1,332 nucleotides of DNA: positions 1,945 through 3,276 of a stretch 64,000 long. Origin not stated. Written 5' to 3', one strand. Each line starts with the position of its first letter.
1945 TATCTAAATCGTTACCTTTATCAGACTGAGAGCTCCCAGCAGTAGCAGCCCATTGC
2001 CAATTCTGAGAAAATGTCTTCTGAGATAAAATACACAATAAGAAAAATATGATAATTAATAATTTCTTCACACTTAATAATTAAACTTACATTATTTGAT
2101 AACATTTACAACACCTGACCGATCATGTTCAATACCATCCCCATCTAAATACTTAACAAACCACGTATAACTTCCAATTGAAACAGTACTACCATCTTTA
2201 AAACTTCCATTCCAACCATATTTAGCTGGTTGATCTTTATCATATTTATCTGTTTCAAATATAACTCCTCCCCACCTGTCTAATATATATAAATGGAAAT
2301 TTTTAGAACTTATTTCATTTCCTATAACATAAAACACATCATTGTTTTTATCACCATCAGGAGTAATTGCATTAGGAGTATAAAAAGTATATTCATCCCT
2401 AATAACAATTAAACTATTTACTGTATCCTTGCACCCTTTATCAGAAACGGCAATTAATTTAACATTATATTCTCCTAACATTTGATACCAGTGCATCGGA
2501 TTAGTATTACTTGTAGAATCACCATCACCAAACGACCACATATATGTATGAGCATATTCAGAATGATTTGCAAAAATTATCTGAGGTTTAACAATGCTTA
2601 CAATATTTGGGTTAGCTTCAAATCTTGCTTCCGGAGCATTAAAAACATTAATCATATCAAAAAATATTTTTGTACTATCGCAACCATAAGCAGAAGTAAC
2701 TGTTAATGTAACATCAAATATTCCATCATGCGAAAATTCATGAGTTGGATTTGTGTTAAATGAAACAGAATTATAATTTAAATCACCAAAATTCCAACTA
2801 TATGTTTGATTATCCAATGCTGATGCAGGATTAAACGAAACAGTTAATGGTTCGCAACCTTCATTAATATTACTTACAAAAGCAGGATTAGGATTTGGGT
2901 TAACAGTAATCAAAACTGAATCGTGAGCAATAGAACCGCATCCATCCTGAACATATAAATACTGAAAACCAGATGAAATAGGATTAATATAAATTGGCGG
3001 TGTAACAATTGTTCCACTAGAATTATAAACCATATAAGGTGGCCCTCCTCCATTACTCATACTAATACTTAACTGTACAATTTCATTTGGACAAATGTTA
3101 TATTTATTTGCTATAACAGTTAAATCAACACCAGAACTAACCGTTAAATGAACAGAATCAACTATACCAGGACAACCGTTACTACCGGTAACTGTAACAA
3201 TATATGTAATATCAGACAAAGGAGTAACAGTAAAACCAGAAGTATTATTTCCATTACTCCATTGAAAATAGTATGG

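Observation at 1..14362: Five abutting minus-strand genes form a 'constant stalk and anchor, swappable head' array of giant type-B T9SS cargo proteins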

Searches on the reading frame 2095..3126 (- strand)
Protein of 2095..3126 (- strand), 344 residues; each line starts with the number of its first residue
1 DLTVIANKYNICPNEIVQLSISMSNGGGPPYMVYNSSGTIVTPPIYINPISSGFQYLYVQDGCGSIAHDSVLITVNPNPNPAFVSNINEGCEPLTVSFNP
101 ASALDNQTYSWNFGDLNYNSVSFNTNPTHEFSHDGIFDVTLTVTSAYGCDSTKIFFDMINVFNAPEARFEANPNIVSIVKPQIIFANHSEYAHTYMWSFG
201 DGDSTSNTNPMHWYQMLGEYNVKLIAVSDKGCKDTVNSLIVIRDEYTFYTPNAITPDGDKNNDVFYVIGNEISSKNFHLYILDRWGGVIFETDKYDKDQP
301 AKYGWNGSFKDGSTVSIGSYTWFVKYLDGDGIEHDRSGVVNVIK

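Call 19: find_homologous_proteins(query=window:2095-3126:-, max_evalue=1e-10)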
Query seq(344 aa) (344 aa): 113 proteins with E <= 1e-10 among 870 candidates.
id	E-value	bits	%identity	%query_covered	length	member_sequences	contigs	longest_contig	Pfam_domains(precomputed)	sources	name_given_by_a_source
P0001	2.8e-187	640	79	100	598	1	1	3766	PF00801.27,PF13585.13,PF18911.7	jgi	jgi:gliding motility-associated-like protein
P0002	4.2e-137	475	61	99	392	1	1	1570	PF00801.27,PF13585.13,PF18911.7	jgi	jgi:PKD repeat protein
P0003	6.6e-121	422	60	91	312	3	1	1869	PF00801.27,PF13585.13,PF18911.7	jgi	jgi:gliding motility-associated-like protein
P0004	1.1e-117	411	53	97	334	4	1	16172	PF00801.27,PF13585.13,PF18911.7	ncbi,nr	ncbi:MAG TPA: PKD domain-containing protein, partial [Bacteroidales bacterium]|nr:PKD domain-contain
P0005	1.1e-87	313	45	100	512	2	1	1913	PF00801.27,PF13573.13,PF13585.13,PF18911.7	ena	-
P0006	5.0e-87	311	44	97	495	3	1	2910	PF00801.27,PF13573.13,PF13585.13,PF18911.7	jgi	jgi:gliding motility-associated-like protein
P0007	9.1e-86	306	43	100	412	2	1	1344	PF00801.27,PF13585.13,PF18911.7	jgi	jgi:gliding motility-associated-like protein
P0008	1.2e-85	306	43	100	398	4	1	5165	PF00801.27,PF13585.13,PF18911.7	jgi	jgi:gliding motility-associated-like protein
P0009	9.0e-85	303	42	100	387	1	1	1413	PF00801.27,PF13585.13,PF18911.7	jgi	-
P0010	2.7e-82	295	43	100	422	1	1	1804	PF00801.27,PF13585.13,PF18911.7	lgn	-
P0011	6.3e-81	291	43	100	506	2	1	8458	PF00801.27,PF13573.13,PF13585.13,PF18911.7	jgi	jgi:gliding motility-associated-like protein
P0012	3.5e-63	232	36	99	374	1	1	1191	PF00801.27,PF13585.13,PF18911.7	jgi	jgi:gliding motility-associated-like protein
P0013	2.8e-57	213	34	76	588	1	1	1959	PF22352.3,PF00801.27,PF13585.13,PF18911.7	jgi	jgi:gliding motility-associated-like protein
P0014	5.5e-56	208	34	79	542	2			PF00801.27,PF13585.13,PF18911.7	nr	nr:PKD domain-containing protein [Bacteroidota bacterium]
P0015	1.1e-52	198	44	63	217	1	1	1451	PF00801.27,PF13585.13,PF18911.7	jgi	jgi:gliding motility-associated-like protein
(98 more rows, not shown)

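Call 21: find_related_loci(query=A1, collection=genome_contigs, flank=10000)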
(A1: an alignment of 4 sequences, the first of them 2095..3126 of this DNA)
Query A1 (344 aa) in genome_contigs; peptide patterns used: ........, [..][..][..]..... (x = any residue, [..] = any of these).
382 stretches matched a pattern; 327 encode a relative of the query (tblastn E <= 1e-3); the best 80 are kept; 76 distinct loci.
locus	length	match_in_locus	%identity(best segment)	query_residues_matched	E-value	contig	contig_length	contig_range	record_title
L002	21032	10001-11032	90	1-344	0e+0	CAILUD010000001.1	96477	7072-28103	MAG: uncultured Bacteroidetes bacterium isolate Loclat_bin-05662 genome assembly, contig: bin-05662:001/233, whole genom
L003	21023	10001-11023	64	4-344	3e-152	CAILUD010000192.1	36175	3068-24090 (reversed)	MAG: uncultured Bacteroidetes bacterium isolate Loclat_bin-05662 genome assembly, contig: bin-05662:192/233, whole genom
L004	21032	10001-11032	60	1-344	2e-141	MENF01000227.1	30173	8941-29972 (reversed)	MAG: Bacteroidetes bacterium GWA2_32_17 gwa2_scaffold_9506, whole genome shotgun sequence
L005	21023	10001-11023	54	4-344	3e-125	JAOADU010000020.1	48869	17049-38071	MAG: Bacteroidales bacterium isolate SKW241 k141_7378, whole genome shotgun sequence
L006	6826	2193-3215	53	4-344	4e-125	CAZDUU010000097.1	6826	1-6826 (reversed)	MAG TPA_asm: uncultured Bacteroidales bacterium isolate binchicken_co20_200 genome assembly, contig: NODE_19872_length_6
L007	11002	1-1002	53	11-344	5e-121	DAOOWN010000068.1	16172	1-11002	MAG TPA_asm: Bacteroidales bacterium isolate AMR_MDS_2414 NODE_3629_length_16172_cov_6.112242, whole genome shotgun sequ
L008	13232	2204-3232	52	2-344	2e-120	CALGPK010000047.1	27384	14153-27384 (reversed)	MAG: uncultured Bacteroidales bacterium isolate N1_Bin_METABAT__185_1 genome assembly, contig: c_000002050192, whole gen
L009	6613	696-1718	51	4-344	4e-112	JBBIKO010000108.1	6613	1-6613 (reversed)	MAG: Bacteroidota bacterium isolate QNF170220_bin_188 NODE_9546_length_6613_cov_3.070601, whole genome shotgun sequence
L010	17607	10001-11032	50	2-344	4e-109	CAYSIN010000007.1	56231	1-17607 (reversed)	MAG TPA_asm: uncultured Bacteroidales bacterium isolate binchicken_co20_354 genome assembly, contig: NODE_1382_length_56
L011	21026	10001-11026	43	1-344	7e-89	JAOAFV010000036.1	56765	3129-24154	MAG: Bacteroidales bacterium isolate SKW3 k141_1583427, whole genome shotgun sequence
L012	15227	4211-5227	40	4-344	5e-86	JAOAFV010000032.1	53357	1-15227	MAG: Bacteroidales bacterium isolate SKW3 k141_778740, whole genome shotgun sequence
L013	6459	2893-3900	46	2-343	9e-86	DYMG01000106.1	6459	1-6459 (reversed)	MAG TPA_asm: Paludibacter propionicigenes isolate SulCav_FS06-10_2_30_78 SulCav_FS06_10_7196_length_6459_cov_53_411930,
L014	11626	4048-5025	40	10-344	1e-78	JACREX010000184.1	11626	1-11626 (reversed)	MAG: Bacteroidia bacterium isolate NC_groundwater_1710_Pr3_B-0.1um_39_22 SR-2_scaffold_141_2464392, whole genome shotgun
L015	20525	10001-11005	40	1-344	7e-79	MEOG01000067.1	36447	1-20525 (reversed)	MAG: Bacteroidetes bacterium GWF2_35_48 gwf2_scaffold_3463, whole genome shotgun sequence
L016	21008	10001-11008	40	1-344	2e-78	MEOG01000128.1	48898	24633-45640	MAG: Bacteroidetes bacterium GWF2_35_48 gwf2_scaffold_881, whole genome shotgun sequence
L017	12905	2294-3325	41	2-344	1e-79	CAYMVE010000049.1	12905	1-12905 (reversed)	MAG TPA_asm: uncultured Bacteroidales bacterium isolate SRP163575_co3_90 genome assembly, contig: NODE_5259_length_12905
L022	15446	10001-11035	40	4-344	2e-72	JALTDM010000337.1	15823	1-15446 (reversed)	MAG: Bacteroidales bacterium isolate S014_maxbin2_scaf2bin.037 S014_NODE_767_length_15823_cov_10.922146, whole genome sh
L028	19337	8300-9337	41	2-344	4e-73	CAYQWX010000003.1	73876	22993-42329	MAG TPA_asm: uncultured Bacteroidales bacterium isolate SRP163575_co3_262 genome assembly, contig: NODE_248_length_73876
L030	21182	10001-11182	40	4-342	1e-69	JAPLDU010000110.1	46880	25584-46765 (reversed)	MAG: Bacteroidia bacterium isolate LacPavin_0419_WC90_MAG_39_9 LacPavin_0419_WC90_scaffold_476130, whole genome shotgun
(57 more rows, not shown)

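Call 51: search_protein_families(library=pfam, proteins=[L005:11072-12514:+, L005:12517-13242:+, L010:11144-14428:+, L003:11240-11632:-, L003:12057-13190:-, L015:11052-14828:+, L017:6885-9971:+, L028:12398-15652:+, L022:6572-11038:+, L030:14308-17703:+], max_evalue=0.001)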
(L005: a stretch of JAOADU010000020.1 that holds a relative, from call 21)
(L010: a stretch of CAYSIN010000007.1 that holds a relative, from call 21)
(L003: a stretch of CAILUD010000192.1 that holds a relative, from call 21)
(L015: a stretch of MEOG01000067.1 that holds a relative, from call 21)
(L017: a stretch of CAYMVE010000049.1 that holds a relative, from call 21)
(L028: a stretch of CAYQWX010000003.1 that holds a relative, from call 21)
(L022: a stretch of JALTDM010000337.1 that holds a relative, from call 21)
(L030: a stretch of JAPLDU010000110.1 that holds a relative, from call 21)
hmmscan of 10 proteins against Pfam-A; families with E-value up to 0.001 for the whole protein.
L005:11072-12514:+ (480 aa): 2 families
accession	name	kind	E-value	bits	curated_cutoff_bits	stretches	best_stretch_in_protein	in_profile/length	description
PF00206.25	Lyase_1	-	1.1e-61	209.4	27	1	17-351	4-310/312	Lyase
PF10415.14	FumaraseC_C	-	1.8e-12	47.9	32.5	1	420-471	2-53/54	Fumarase C C-terminus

L005:12517-13242:+ (241 aa): 2 families
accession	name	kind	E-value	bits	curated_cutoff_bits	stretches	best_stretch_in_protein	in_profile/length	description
PF04452.19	Methyltrans_RNA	-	9.4e-42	142.8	23.9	1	78-235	2-164/165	RNA methyltransferase domain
PF20260.4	PUA_4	-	1.3e-07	32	23.9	1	25-60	2-37/48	RNA methyltransferase PUA domain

L010:11144-14428:+ (1094 aa): 4 families
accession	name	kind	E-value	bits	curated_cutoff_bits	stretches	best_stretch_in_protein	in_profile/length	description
PF00801.26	PKD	-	7.1e-31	106.5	23.5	3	469-540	4-76/80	PKD domain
PF18911.6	PKD_4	-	1.1e-27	96.3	27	3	565-632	16-85/85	PKD domain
PF18962.6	Por_Secre_tail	-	4.1e-12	46.6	27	1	1018-1086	1-68/75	Secretion system C-terminal sorting domain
PF13365.12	Trypsin_2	-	3.4e-05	25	27.6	1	232-401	1-143/144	Trypsin-like peptidase domain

L003:11240-11632:- (130 aa): 1 family
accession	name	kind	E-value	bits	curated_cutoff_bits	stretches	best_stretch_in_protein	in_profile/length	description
PF05635.17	23S_rRNA_IVP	-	3.1e-15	56.7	33.8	1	5-108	1-105/106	23S rRNA-intervening sequence protein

L003:12057-13190:- (377 aa): 2 families
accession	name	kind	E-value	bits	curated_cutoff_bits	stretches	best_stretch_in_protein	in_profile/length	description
PF07075.17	NamZ_N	-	4e-79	265.2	26.9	1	39-238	1-203/203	Exo-beta-N-acetylmuramidase NamZ, N-terminal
PF20732.2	NamZ_C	-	7.6e-33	114.9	25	1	241-376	1-152/152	Exo-beta-N-acetylmuramidase NamZ, C-terminal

L015:11052-14828:+ (1258 aa): 5 families
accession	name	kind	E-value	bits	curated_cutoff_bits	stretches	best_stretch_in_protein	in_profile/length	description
PF18911.6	PKD_4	-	1.3e-19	70.4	27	2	1107-1159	27-81/85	PKD domain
PF13585.12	CHU_C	-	1e-16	61.2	27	1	1171-1248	3-80/86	CHU_C Type IX secretion signal domain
PF13573.12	SprB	-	6e-13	48.6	28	2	773-802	5-34/37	SprB repeat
PF00801.26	PKD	-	2e-08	34.6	23.5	2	1016-1075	16-76/80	PKD domain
PF19081.6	Ig_7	-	9.4e-07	29.5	27.3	0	349-409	10-81/84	Ig-like domain CHU_C associated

L017:6885-9971:+ (1028 aa): 5 families
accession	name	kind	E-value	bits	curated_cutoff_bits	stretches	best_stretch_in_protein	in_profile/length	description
PF18911.6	PKD_4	-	1.8e-20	73.2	27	2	766-836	10-79/85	PKD domain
PF21471.3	Reelin_subrepeat-B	-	2.3e-17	63.4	27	1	96-225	23-126/127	Reelin subrepeat B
PF13585.12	CHU_C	-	4.6e-14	52.8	27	1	933-1024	4-84/86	CHU_C Type IX secretion signal domain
PF13573.12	SprB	-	2.6e-09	37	28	1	532-567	1-36/37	SprB repeat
PF00801.26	PKD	-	7.7e-07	29.5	23.5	1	772-829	13-70/80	PKD domain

L028:12398-15652:+ (1084 aa): 5 families
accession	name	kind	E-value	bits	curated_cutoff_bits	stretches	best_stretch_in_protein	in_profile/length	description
PF13573.12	SprB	-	5.2e-27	93.6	28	3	347-380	3-36/37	SprB repeat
PF18911.6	PKD_4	-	4.4e-20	72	27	2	823-891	10-78/85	PKD domain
PF13585.12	CHU_C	-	9.1e-12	45.4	27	1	990-1072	4-76/86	CHU_C Type IX secretion signal domain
PF00801.26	PKD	-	3.9e-10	40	23.5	1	830-879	14-63/80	PKD domain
PF13927.12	Ig_3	-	1.1e-07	32.6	30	0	659-699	2-40/78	Immunoglobulin domain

L022:6572-11038:+ (1488 aa): 7 families
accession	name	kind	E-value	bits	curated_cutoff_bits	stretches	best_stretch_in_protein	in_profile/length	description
PF13573.12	SprB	-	5.1e-46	154.5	28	6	994-1028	3-37/37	SprB repeat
PF25778.1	DUF7948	-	9.8e-23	81.7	27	1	33-253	1-214/214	Domain of unknown function (DUF7948)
PF18911.6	PKD_4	-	3e-20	72.5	27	2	1219-1302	6-85/85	PKD domain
PF13585.12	CHU_C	-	8.2e-14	51.9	27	1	1393-1484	4-84/86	CHU_C Type IX secretion signal domain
PF00801.26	PKD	-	2.3e-06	27.9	23.5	1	1235-1288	16-69/80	PKD domain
PF08940.17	DUF1918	-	0.00019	21.4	24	0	934-955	28-53/58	Domain of unknown function (DUF1918)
PF06832.18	BiPBP_C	-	0.00044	20.5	26.8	0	959-980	68-88/90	Penicillin-Binding Protein C-terminus Family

L030:14308-17703:+ (1131 aa): 5 families
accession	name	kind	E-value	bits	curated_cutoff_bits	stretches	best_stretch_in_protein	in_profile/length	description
PF18911.6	PKD_4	-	1.3e-22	80.1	27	2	954-1035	1-84/85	PKD domain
PF13573.12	SprB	-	2.2e-15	56.5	28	2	643-678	2-37/37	SprB repeat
PF00801.26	PKD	-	4.8e-10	39.7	23.5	2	982-1026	27-73/80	PKD domain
PF13585.12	CHU_C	-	2.4e-08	34.4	27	1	1043-1129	4-86/86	CHU_C Type IX secretion signal domain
PF03160.20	Calx-beta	-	4.9e-05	23.8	27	1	324-374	45-95/119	Calx-beta domain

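Call 76: search_protein_families(library=pfam, proteins=[L003:6782-7900:+, L003:6314-6766:+, L004:5414-8000:+, L005:6407-7021:+], max_evalue=0.01)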
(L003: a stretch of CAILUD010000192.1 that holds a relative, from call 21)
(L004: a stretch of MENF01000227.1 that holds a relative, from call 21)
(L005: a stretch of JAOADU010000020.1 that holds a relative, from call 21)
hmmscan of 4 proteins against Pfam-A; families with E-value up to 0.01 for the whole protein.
L003:6782-7900:+ (373 aa): 3 families
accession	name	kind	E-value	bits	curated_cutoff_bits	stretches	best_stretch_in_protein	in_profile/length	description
PF21471.3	Reelin_subrepeat-B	-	2.5e-17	63.3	27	1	110-231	23-127/127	Reelin subrepeat B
PF00801.26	PKD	-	0.0001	22.6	23.5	1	294-358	3-69/80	PKD domain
PF18911.6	PKD_4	-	0.00051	20.5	27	1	315-369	32-85/85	PKD domain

L003:6314-6766:+ (150 aa): 0 families

L004:5414-8000:+ (862 aa): 3 families
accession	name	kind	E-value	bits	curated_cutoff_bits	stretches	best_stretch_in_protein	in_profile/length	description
PF25778.1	DUF7948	-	2.3e-45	155.7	27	1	37-266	1-214/214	Domain of unknown function (DUF7948)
PF13573.12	SprB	-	1.7e-07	31.2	28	1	810-842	2-35/37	SprB repeat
PF22701.2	Mala_s_1-like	-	0.00099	19.3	27.5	1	327-393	93-159/195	Mal s 1 allergenic protein-like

L005:6407-7021:+ (204 aa): 0 families
